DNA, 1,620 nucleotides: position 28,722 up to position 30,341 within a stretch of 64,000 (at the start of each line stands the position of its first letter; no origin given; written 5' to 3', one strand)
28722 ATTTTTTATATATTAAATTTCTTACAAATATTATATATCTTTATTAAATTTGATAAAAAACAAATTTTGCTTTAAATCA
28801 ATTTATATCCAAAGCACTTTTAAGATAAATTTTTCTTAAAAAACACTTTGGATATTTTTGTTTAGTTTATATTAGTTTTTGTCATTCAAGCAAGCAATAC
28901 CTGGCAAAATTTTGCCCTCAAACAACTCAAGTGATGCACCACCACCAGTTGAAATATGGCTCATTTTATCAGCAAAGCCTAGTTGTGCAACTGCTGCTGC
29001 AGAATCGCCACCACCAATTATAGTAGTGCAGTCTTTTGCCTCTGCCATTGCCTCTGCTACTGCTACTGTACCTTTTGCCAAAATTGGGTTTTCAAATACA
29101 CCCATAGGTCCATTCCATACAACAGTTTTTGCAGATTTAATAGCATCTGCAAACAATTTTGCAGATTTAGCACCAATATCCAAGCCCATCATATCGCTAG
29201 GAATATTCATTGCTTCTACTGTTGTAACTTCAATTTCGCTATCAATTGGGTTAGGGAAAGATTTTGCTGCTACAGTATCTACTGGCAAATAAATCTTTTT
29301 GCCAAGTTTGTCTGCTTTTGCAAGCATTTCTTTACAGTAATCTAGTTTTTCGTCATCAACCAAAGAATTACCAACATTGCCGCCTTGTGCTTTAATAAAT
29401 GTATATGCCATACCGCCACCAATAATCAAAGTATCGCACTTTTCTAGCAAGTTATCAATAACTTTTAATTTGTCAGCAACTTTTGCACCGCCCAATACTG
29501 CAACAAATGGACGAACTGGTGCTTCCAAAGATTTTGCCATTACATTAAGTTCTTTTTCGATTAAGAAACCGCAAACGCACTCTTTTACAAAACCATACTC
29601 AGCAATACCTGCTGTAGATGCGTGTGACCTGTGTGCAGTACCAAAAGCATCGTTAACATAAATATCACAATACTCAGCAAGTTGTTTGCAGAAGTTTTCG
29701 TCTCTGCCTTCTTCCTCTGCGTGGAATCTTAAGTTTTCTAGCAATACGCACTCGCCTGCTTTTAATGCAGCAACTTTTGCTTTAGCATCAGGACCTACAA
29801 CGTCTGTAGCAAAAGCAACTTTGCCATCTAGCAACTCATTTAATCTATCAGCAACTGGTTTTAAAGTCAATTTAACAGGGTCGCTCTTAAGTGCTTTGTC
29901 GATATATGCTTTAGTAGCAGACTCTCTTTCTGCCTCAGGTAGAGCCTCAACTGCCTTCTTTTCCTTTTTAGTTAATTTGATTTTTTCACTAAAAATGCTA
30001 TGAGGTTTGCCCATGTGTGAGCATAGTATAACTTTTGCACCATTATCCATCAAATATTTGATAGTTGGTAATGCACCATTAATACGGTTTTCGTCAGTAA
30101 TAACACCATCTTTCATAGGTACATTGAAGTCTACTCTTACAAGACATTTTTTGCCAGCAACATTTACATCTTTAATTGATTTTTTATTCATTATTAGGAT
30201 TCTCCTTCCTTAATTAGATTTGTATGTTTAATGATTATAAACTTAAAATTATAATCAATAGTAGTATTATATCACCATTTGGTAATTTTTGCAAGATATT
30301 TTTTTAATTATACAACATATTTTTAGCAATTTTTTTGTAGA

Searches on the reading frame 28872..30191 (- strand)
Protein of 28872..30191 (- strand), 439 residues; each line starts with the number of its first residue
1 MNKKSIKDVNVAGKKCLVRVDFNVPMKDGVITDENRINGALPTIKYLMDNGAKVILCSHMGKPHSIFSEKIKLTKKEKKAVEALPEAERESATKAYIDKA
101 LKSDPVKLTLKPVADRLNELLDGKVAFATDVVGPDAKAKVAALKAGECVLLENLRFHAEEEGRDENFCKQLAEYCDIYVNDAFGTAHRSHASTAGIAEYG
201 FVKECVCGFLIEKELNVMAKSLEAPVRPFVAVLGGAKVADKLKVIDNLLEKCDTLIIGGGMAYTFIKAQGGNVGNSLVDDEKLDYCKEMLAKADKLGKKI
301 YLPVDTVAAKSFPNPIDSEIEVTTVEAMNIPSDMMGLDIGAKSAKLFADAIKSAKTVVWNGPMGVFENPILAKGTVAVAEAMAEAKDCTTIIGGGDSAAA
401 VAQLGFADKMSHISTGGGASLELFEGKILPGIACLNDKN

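Call 84: list_cluster_members(proteins=[window:28872-30191:-, window:26405-27946:-, window:23047-24399:-, window:22247-23050:-])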
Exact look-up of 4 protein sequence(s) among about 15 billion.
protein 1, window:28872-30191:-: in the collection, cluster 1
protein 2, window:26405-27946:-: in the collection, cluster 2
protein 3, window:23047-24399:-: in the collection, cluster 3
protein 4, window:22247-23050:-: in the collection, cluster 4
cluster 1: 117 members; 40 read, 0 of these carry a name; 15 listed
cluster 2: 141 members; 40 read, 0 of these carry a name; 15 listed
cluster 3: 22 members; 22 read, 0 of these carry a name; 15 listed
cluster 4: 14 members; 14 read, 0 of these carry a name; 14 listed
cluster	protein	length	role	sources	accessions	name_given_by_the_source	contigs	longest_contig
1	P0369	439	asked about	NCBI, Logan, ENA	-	-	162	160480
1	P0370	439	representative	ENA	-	-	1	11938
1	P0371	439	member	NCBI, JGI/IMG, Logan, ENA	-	-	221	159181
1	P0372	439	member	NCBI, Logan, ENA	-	-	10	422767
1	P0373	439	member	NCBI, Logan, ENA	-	-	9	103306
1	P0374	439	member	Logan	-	-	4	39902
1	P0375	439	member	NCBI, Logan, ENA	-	-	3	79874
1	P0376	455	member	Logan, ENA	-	-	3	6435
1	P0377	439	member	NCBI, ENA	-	-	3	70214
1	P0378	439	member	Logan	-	-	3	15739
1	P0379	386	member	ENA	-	-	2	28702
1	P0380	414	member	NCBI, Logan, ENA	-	-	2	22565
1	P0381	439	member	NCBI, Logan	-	-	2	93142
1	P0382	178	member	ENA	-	-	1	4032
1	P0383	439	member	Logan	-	-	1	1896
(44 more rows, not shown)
